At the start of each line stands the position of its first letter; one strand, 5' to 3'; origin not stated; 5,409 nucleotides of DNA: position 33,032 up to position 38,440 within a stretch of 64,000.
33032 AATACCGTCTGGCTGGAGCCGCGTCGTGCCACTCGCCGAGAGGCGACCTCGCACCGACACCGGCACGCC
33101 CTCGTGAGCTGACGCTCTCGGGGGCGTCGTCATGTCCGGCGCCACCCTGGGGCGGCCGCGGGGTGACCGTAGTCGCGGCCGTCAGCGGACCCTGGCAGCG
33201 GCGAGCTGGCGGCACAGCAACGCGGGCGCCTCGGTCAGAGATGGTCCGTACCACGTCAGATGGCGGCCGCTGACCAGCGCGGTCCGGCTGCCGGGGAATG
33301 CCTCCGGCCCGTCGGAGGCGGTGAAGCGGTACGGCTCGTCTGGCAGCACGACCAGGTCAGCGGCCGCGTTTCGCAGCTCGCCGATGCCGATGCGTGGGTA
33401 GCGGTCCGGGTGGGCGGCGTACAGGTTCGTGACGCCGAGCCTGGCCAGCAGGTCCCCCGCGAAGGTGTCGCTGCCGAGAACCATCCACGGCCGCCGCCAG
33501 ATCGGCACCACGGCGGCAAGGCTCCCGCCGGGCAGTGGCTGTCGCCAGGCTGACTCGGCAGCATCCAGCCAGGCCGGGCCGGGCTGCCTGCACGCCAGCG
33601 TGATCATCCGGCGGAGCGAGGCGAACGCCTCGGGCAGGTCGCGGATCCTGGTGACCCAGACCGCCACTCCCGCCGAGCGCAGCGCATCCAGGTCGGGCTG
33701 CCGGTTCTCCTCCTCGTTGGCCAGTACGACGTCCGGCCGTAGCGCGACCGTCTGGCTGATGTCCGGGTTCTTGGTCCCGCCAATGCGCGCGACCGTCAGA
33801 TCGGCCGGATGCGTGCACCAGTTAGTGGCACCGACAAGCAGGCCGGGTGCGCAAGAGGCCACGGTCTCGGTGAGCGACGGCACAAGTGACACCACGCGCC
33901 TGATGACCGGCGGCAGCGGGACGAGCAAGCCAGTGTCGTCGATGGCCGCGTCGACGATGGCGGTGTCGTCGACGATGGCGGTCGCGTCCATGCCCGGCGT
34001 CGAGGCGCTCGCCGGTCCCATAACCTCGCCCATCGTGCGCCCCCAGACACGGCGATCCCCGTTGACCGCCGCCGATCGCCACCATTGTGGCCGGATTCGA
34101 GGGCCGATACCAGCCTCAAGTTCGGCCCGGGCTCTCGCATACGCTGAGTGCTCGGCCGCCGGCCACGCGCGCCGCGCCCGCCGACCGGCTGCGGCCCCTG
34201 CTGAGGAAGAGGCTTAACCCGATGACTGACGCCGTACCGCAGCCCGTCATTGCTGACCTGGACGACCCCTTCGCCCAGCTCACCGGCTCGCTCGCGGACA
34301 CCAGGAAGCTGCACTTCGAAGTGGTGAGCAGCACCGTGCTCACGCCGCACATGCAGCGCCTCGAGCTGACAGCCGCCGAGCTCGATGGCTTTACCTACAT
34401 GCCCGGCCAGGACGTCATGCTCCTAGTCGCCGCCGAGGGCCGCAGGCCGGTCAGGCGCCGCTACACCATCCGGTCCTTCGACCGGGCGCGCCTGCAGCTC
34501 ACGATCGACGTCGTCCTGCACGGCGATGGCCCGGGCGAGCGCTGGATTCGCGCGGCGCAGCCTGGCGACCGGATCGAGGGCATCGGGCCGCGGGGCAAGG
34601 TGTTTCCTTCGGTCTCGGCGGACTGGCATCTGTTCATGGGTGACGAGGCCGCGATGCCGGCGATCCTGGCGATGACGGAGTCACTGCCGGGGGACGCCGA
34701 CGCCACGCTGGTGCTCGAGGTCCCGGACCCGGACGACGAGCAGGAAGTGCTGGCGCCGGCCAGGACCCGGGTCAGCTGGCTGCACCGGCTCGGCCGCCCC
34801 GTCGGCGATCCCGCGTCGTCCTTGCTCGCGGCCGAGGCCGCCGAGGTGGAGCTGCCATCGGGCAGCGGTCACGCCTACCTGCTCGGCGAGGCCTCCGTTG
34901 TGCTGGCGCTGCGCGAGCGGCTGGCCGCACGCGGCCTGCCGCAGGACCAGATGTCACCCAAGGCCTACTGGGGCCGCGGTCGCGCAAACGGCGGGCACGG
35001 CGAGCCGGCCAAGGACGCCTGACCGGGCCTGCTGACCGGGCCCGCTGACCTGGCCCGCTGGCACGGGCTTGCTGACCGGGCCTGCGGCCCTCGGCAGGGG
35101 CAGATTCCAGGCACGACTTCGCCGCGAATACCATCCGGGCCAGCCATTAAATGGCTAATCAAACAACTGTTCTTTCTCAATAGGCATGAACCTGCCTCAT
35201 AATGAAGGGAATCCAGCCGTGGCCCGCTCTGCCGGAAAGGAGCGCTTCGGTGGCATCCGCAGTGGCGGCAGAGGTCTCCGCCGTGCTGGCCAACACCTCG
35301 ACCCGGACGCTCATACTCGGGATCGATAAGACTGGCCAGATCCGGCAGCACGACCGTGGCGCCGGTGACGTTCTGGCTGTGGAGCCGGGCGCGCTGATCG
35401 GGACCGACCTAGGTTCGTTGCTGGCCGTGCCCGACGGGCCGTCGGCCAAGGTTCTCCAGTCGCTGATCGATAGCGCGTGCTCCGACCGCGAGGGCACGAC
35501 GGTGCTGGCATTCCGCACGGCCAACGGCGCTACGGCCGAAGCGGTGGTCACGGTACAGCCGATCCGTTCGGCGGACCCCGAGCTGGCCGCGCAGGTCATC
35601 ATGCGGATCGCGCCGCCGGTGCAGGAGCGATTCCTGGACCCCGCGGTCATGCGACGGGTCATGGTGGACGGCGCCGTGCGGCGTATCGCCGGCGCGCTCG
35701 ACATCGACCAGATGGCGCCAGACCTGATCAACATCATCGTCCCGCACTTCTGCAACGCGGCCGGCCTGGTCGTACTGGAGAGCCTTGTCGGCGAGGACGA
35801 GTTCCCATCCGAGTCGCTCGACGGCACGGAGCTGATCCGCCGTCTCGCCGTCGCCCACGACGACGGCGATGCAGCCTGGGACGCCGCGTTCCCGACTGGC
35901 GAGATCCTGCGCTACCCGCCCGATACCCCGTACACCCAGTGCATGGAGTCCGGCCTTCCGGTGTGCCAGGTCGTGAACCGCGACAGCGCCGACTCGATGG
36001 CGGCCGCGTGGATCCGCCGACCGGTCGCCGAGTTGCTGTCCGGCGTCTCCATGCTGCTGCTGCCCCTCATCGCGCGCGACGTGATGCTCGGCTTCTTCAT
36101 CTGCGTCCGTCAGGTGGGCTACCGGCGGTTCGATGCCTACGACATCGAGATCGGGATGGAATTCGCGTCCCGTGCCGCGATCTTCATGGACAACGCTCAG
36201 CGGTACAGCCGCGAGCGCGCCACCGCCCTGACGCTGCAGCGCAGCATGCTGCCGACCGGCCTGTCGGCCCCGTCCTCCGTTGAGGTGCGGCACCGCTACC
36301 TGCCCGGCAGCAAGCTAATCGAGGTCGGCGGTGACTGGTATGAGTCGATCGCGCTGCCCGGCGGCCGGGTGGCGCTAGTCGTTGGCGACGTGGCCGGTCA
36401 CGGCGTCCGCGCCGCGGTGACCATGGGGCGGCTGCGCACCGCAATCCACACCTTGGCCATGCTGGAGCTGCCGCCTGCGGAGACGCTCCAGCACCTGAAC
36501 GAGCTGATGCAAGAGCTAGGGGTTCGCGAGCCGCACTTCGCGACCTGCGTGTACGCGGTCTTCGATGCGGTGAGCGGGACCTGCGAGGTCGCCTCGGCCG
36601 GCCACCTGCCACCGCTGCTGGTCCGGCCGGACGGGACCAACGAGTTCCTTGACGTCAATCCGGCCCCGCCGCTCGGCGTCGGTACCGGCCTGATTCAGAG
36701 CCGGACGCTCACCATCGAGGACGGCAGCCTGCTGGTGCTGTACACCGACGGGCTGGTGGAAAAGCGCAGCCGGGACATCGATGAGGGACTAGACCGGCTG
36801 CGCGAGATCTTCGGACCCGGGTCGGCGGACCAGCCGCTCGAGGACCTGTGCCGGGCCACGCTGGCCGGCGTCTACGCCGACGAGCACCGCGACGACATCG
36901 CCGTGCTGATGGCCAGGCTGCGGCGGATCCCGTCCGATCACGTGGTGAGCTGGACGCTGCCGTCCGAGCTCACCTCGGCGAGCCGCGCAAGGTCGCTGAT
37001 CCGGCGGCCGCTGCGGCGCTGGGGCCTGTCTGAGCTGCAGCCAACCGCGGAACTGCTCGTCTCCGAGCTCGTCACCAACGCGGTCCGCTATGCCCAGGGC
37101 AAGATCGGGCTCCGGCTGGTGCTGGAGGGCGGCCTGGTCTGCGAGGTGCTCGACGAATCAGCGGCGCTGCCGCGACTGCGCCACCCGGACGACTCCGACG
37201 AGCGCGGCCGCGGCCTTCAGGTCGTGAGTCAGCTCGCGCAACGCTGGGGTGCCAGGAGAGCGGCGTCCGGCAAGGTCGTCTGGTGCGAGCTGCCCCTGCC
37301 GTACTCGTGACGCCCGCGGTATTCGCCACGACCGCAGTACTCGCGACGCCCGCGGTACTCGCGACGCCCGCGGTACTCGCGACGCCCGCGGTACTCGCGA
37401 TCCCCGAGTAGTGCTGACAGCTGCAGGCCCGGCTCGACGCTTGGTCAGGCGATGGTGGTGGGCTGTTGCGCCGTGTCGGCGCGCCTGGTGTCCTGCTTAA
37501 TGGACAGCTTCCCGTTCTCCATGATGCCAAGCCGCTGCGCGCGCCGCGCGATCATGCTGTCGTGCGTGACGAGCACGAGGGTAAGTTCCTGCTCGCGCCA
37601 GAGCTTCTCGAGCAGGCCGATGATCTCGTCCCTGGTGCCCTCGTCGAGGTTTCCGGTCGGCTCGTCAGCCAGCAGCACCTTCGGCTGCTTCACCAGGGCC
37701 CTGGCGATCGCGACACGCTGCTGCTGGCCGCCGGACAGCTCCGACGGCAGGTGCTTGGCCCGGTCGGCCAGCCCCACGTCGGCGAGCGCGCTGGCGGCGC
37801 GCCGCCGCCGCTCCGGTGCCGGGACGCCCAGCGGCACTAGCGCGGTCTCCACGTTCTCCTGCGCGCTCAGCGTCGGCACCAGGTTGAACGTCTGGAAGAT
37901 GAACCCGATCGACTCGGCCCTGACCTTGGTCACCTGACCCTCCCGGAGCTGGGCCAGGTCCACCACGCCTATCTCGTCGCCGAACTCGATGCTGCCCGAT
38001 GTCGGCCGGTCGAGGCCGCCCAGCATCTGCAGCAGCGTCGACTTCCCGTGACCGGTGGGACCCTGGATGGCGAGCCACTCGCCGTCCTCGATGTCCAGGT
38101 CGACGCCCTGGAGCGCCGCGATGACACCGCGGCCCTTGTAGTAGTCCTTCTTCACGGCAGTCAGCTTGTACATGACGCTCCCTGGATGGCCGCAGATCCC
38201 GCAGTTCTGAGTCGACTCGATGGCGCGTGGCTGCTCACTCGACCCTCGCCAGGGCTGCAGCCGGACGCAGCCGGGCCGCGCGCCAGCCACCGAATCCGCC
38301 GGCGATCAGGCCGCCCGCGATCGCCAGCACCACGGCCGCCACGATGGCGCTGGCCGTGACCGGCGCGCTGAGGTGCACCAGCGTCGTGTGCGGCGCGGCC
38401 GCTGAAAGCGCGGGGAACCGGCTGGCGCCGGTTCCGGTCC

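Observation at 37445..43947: Operon: HpnE-like oxidase + SHC homolog lacking the DxDD catalytic acid + MacB/FtsX ABC exporter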

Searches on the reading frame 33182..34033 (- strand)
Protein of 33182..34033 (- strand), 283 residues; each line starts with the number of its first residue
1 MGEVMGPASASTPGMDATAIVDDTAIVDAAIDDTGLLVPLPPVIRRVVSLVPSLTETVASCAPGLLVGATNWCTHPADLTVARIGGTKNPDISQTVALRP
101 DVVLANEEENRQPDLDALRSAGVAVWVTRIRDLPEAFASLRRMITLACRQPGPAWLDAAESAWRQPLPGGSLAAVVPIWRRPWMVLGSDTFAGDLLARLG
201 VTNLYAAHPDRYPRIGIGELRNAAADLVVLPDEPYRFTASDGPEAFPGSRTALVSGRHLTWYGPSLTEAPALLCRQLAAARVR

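Call 50: search_protein_families(library=pfam, proteins=[window:33182-34033:-], max_evalue=0.001)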
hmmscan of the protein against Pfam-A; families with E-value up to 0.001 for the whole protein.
window:33182-34033:- (283 aa): 1 family
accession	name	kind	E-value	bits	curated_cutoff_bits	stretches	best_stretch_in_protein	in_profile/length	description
PF01497.23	Peripla_BP_2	-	8.8e-09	35.5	27.5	0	47-114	1-73/235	Periplasmic binding protein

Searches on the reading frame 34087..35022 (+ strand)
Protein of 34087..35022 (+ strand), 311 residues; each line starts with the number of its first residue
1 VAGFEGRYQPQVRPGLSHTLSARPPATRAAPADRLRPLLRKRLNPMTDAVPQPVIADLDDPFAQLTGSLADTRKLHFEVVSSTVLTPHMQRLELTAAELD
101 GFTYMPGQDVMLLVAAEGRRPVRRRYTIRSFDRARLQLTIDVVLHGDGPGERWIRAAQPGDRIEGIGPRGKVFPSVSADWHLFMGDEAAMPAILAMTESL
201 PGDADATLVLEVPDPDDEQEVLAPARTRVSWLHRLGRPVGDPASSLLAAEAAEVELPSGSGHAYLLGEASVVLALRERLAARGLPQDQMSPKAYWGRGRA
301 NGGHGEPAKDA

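Call 51: search_protein_families(library=pfam, proteins=[window:34087-35022:+], max_evalue=0.001)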
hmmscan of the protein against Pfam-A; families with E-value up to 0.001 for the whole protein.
window:34087-35022:+ (311 aa): 2 families
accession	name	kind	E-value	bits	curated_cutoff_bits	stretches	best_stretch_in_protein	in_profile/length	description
PF04954.18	SIP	-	3.1e-30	105.6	26.3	1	178-298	1-119/119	Siderophore-interacting protein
PF08021.17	FAD_binding_9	-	7.9e-20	71.7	23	1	116-171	63-119/120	Siderophore-interacting FAD-binding domain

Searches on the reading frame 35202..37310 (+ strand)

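Call 7: search_protein_families(library=pfam, proteins=[window:35202-37310:+], max_evalue=0.01)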
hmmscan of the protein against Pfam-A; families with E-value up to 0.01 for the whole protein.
window:35202-37310:+ (702 aa): 5 families
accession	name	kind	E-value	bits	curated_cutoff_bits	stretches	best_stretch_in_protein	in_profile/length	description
PF07228.17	SpoIIE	-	9.6e-54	182.7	25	1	386-573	1-191/192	Stage II sporulation protein E (SpoIIE)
PF13581.12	HATPase_c_2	-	8.2e-10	39.2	27.4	1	586-694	1-124/127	Histidine kinase-like ATPase domain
PF02518.31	HATPase_c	-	7e-06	26.9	26.4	1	617-700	7-110/111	Histidine kinase-, DNA gyrase B-, and HSP90-like ATPase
PF01590.32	GAF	-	0.0011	20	22.4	1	224-327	39-131/133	GAF domain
PF13185.12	GAF_2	-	0.0023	18.6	28.6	0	225-330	36-136/136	GAF domain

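Call 8: search_protein_families(library=ncbifam, proteins=[window:35202-37310:+], max_evalue=0.01)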
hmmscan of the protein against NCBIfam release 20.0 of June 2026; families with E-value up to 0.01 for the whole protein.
window:35202-37310:+ (702 aa): 4 families
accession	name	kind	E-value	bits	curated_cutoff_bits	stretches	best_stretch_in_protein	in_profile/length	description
NF041045.1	RsbA_anti_sig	subfamily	8.4e-10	38.4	210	1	579-691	182-296/303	anti-sigma factor RsbA family regulatory protein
TIGR02865.1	spore_II_E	equivalog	6.9e-08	31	490.8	1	374-572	565-762/764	stage II sporulation protein E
NF045505.1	RR_RssB_Pseudo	equivalog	1.3e-05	24.5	700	1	343-570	160-388/394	two-component system response regulator RssB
NF041606.1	dguan_cyc_DgcA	equivalog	0.0004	19.4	370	1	274-335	113-175/340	diguanylate cyclase DgcA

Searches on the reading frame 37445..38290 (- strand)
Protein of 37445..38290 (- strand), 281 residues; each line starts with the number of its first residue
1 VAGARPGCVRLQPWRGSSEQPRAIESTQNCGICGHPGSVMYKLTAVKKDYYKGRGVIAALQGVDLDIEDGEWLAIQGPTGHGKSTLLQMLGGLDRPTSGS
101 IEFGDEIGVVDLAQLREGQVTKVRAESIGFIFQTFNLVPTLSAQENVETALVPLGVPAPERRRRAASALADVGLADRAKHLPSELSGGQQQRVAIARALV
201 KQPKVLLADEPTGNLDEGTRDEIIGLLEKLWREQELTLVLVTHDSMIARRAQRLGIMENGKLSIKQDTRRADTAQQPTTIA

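Call 7: search_protein_families(library=pfam, proteins=[window:37445-38290:-], max_evalue=0.01)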
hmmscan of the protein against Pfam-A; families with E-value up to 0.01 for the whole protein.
window:37445-38290:- (281 aa): 1 family
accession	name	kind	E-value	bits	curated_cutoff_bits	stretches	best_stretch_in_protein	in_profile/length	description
PF00005.33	ABC_tran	-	1.2e-34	120.3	25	1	60-212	1-136/137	ABC transporter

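Call 8: search_protein_families(library=ncbifam, proteins=[window:37445-38290:-], max_evalue=0.01)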
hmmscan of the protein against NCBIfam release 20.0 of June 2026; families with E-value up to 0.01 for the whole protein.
window:37445-38290:- (281 aa): 190 families (the best 25 are shown)
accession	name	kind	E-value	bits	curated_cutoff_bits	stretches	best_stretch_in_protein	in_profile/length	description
TIGR02211.1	LolD_lipo_ex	equivalog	1.1e-60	205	307.75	1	42-262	3-219/221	lipoprotein-releasing ABC transporter ATP-binding protein LolD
NF007879.0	PRK10584.1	equivalog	2e-58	197.8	336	1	44-263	10-225/228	putative ABC transporter ATP-binding protein YbbA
NF007826.0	PRK10535.1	equivalog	1.1e-56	192.5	966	1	41-271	5-230/648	macrolide ABC transporter ATP-binding protein/permease MacB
NF008639.0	PRK11629.1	equivalog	2.6e-55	187.4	360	1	43-263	9-225/234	lipoprotein-releasing ABC transporter ATP-binding protein LolD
TIGR02982.1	heterocyst_DevA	subfamily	4e-54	183.5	295.8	1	46-262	7-219/220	ABC exporter ATP-binding subunit, DevA family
TIGR02673.1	FtsE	equivalog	6.8e-54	182.8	264.85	1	40-260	1-213/214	cell division ATP-binding protein FtsE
NF040933.2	ABC_arch_GlcV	equivalog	1.3e-52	178.9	450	1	42-279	4-235/357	glucose ABC transporter ATP-binding protein GlcV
TIGR03608.1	L_ocin_972_ABC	subfamily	1e-50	172.1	254.85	1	58-253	12-202/206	putative bacteriocin export ABC transporter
NF038007.1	ABC_ATP_DarD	equivalog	2.9e-50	170.8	375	1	40-262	1-218/218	darobactin export ABC transporter ATP-binding protein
TIGR03005.1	ectoine_ehuA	equivalog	3.3e-47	160.8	345.4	1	53-263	9-226/252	ectoine/hydroxyectoine ABC transporter ATP-binding protein EhuA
NF007027.0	PRK09493.1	equivalog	1.8e-46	158.4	379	1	51-266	8-218/240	glutamine ABC transporter ATP-binding protein GlnQ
TIGR03265.1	PhnT2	equivalog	6.4e-46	157.2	457.7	1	52-277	12-226/353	putative 2-aminoethylphosphonate ABC transporter ATP-binding protein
NF008428.0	PRK11264.1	equivalog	1.1e-45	155.9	406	1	51-266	13-226/250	L-cystine ABC transporter ATP-binding protein TcyN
TIGR01186.1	proV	subfamily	2.8e-45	155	326.6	1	55-262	4-208/363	betaine/proline/choline family ABC transporter ATP-binding protein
TIGR02314.1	ABC_MetN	equivalog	5e-45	154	499.7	1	40-269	1-225/343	methionine ABC transporter ATP-binding protein MetN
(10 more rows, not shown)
